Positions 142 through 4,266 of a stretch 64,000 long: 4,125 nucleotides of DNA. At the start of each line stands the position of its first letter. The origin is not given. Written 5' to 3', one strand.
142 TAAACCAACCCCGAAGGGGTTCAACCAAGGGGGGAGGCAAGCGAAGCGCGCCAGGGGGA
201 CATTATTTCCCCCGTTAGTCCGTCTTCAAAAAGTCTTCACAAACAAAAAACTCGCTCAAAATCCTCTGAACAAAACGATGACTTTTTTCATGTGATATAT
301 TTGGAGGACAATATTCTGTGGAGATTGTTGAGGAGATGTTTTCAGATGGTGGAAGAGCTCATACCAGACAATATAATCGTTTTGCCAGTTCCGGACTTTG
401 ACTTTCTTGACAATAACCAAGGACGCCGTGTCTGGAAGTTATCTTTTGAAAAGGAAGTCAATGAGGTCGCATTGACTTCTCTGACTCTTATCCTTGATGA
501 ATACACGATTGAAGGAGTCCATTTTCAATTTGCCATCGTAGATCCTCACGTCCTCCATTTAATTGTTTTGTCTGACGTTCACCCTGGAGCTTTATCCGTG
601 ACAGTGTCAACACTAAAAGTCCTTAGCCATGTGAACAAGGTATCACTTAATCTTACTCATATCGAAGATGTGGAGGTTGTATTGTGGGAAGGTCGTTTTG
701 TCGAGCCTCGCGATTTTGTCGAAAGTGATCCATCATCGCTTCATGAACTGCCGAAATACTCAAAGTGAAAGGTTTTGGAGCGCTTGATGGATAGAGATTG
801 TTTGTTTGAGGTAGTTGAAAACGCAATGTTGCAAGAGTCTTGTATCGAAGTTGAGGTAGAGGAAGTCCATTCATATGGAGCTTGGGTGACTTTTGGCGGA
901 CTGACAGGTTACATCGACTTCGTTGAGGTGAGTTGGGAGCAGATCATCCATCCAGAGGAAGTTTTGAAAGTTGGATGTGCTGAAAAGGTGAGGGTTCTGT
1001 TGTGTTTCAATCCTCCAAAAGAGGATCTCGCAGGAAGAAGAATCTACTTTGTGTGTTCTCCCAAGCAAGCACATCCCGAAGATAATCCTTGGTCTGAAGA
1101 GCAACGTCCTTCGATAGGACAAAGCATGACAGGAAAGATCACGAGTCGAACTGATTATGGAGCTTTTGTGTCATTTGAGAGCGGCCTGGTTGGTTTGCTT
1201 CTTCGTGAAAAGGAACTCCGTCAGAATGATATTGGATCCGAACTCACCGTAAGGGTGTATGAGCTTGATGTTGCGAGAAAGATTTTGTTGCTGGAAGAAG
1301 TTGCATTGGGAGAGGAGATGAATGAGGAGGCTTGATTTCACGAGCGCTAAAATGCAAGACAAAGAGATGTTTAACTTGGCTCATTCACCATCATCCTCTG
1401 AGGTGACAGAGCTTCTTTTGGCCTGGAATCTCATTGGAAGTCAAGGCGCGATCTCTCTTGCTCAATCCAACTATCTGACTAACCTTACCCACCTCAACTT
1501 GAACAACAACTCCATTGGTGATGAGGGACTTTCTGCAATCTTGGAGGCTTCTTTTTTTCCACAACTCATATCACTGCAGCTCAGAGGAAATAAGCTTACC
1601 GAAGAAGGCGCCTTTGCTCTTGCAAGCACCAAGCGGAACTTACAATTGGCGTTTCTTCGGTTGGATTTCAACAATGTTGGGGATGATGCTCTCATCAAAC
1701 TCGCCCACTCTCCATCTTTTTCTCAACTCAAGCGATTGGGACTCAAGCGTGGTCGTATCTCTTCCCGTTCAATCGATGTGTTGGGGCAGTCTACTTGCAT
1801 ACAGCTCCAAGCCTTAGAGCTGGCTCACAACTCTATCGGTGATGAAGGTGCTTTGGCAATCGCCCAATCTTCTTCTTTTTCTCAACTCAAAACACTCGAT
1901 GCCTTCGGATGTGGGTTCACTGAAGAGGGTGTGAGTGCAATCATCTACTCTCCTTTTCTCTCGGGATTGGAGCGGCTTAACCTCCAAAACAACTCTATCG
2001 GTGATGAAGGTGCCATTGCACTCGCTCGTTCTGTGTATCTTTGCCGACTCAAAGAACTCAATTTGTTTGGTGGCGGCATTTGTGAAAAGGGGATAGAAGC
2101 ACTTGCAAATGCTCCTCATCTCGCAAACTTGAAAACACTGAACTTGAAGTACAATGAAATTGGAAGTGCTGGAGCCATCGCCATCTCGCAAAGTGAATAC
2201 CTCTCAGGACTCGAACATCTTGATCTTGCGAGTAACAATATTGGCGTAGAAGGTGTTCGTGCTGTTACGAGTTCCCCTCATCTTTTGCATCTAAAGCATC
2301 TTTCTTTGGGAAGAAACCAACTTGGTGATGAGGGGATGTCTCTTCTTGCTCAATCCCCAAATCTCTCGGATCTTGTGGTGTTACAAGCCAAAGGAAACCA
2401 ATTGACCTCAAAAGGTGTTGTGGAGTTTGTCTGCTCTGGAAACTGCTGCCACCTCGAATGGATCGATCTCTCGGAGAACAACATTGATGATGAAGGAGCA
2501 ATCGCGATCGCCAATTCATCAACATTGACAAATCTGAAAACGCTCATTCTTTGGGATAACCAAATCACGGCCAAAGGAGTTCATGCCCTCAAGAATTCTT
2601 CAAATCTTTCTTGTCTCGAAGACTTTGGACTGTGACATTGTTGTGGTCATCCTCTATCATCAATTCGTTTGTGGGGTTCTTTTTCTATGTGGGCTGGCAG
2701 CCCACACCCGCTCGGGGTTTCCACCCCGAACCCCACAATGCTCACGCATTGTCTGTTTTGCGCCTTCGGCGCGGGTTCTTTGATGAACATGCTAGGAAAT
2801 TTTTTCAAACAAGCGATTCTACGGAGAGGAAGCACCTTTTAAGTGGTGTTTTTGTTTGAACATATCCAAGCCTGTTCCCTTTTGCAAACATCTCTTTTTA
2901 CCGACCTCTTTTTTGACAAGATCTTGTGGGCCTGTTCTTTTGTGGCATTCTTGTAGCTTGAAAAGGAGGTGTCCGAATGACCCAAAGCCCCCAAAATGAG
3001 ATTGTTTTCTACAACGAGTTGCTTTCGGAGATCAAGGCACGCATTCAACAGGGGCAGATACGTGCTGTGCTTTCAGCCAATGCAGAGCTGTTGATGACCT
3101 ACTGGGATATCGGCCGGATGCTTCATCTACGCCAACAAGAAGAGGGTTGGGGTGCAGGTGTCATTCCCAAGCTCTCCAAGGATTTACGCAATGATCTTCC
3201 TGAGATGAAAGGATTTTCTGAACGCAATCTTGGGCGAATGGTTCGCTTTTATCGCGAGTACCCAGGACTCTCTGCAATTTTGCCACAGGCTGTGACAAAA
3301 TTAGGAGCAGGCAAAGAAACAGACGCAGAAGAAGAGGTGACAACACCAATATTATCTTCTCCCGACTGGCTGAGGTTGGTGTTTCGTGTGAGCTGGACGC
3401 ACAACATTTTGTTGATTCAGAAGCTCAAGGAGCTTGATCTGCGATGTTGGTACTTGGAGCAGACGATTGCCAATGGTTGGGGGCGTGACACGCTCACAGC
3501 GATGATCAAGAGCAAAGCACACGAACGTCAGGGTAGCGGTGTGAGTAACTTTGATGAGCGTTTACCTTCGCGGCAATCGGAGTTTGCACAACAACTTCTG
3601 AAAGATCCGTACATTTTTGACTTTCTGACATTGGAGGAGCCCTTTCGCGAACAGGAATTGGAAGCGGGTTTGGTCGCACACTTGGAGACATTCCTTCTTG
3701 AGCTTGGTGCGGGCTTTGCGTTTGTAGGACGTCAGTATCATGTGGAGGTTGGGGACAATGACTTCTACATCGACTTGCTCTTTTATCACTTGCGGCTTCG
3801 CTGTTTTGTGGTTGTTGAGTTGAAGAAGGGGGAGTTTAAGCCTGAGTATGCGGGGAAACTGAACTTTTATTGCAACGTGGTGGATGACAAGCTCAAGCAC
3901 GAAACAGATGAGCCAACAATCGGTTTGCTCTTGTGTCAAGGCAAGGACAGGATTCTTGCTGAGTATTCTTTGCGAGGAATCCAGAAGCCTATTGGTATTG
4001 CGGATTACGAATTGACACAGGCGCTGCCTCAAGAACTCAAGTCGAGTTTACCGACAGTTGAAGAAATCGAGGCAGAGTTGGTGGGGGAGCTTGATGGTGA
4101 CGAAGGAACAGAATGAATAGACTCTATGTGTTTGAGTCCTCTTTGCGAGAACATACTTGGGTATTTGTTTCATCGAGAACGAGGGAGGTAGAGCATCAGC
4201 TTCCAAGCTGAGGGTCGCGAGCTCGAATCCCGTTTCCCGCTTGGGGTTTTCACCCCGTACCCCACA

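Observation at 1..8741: Dispersed structured intergenic repeat family with compensatory base changes (four copies in 9 kb)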

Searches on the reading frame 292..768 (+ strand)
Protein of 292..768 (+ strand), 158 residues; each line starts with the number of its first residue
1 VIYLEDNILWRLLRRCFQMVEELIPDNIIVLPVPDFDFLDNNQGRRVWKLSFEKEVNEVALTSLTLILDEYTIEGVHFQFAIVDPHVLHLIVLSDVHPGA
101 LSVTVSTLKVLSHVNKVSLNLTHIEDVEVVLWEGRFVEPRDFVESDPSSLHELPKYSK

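Call 11: search_protein_families(library=pfam, proteins=[window:292-768:+], max_evalue=0.01)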
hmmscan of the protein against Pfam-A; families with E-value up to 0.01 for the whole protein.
window:292-768:+ (158 aa): 0 families

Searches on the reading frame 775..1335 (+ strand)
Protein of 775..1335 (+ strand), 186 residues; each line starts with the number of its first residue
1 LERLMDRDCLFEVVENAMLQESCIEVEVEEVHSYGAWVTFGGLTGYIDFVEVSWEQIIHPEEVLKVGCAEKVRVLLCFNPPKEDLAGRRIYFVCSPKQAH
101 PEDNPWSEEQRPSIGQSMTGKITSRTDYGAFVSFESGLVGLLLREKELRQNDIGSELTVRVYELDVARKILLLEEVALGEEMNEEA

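Call 11: search_protein_families(library=pfam, proteins=[window:775-1335:+], max_evalue=0.01)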
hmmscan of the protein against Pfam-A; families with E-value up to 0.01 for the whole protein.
window:775-1335:+ (186 aa): 3 families
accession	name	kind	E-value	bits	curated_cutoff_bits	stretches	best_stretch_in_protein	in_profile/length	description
PF00575.29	S1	-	2e-13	50.9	22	2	24-75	8-60/74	S1 RNA binding domain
PF13509.12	S1_2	-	0.00078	19.9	21.8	1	114-163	1-50/61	S1 domain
PF23459.1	S1_RRP5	-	0.0083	17.1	27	0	28-75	11-59/72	RRP5 S1 domain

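Call 61: find_encoding_contigs(protein=window:787-1335:+, flank=4000, max_places=10)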
Protein window:787-1335:+ (182 aa): 24 contigs read that carry it; 2 places shown.
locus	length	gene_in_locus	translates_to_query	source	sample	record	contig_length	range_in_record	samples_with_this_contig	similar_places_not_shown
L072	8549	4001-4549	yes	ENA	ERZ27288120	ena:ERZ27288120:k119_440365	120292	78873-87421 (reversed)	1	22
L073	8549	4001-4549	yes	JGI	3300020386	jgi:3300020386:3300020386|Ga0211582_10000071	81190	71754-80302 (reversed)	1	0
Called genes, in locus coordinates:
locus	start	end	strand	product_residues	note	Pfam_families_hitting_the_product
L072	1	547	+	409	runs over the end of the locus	-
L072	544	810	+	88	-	-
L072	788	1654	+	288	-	PF10898:DUF2716 (weak)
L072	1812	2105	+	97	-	-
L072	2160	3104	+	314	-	PF03781:FGE-sulfatase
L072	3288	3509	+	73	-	-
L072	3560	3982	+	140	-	-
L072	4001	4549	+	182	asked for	PF00575:S1 (weak)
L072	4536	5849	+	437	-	-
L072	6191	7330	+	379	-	PF17761:DUF1016_N, PF06250:YhcG_C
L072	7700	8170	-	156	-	PF24880:DUF7738 (faint)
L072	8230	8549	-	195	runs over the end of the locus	PF14519:Macro_2, PF01661:Macro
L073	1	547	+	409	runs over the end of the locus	-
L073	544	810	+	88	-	-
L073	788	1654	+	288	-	PF10898:DUF2716 (weak)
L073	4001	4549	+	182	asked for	PF00575:S1 (weak)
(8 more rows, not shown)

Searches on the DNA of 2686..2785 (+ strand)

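Call 66: search_dna_similar(query=window:2686-2785:+, collection=plasmids, mode=distant, max_evalue=0.001, max_rows=10)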
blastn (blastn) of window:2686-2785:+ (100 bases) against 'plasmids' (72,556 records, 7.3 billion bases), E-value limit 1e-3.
No match.

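Call 67: search_dna_similar(query=window:2686-2785:+, collection=phages, mode=distant, max_evalue=0.001, max_rows=10)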
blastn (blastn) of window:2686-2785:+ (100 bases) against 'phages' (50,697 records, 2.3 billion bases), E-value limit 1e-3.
No match.

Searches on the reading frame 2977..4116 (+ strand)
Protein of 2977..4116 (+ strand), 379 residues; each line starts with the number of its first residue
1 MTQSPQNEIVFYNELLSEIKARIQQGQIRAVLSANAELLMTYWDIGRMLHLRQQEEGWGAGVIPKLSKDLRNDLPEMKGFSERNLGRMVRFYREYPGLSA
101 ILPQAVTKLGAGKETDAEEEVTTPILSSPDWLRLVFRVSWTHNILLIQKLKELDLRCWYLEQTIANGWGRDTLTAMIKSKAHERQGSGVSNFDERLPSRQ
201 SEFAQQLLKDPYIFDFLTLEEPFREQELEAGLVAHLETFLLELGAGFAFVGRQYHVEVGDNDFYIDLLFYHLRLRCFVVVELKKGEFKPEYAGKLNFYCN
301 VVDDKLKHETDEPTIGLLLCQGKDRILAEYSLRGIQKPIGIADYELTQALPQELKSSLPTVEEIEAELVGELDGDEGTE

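Call 11: search_protein_families(library=pfam, proteins=[window:2977-4116:+], max_evalue=0.01)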
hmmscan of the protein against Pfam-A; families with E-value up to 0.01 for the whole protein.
window:2977-4116:+ (379 aa): 2 families
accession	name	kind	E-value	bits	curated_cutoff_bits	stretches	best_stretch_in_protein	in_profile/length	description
PF06250.17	YhcG_C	-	1.3e-66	223.7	32.5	1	205-359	1-157/157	YhcG PDDEXK nuclease domain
PF17761.7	DUF1016_N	-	1.1e-35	123.2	32.8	1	18-184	1-137/137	DUF1016 N-terminal domain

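Call 27: find_encoding_contigs(protein=window:2977-4116:+, flank=10000, max_places=6)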
Protein window:2977-4116:+ (379 aa): 23 contigs read that carry it; 2 places shown.
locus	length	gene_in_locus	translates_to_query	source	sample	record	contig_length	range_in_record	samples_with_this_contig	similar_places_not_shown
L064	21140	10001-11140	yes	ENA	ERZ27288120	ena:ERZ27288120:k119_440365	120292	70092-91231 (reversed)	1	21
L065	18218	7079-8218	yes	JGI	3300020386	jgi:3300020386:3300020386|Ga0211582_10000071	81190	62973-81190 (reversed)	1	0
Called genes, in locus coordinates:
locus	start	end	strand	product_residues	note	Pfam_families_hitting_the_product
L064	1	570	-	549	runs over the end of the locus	PF13650:Asp_protease_2, PF13975:gag-asp_proteas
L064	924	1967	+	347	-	PF06144:DNA_pol3_delta, PF21694:DNA_pol3_delta_C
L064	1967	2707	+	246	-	PF02985:HEAT (faint)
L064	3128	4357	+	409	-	-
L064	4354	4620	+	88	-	-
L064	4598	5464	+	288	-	PF10898:DUF2716 (weak)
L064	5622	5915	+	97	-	-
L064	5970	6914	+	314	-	PF03781:FGE-sulfatase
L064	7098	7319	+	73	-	-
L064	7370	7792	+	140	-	-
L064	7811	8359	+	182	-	PF00575:S1 (weak)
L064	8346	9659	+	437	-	-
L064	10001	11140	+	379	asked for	PF17761:DUF1016_N, PF06250:YhcG_C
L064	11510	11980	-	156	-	PF24880:DUF7738 (faint)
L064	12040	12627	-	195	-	PF14519:Macro_2, PF01661:Macro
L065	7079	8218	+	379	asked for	PF17761:DUF1016_N, PF06250:YhcG_C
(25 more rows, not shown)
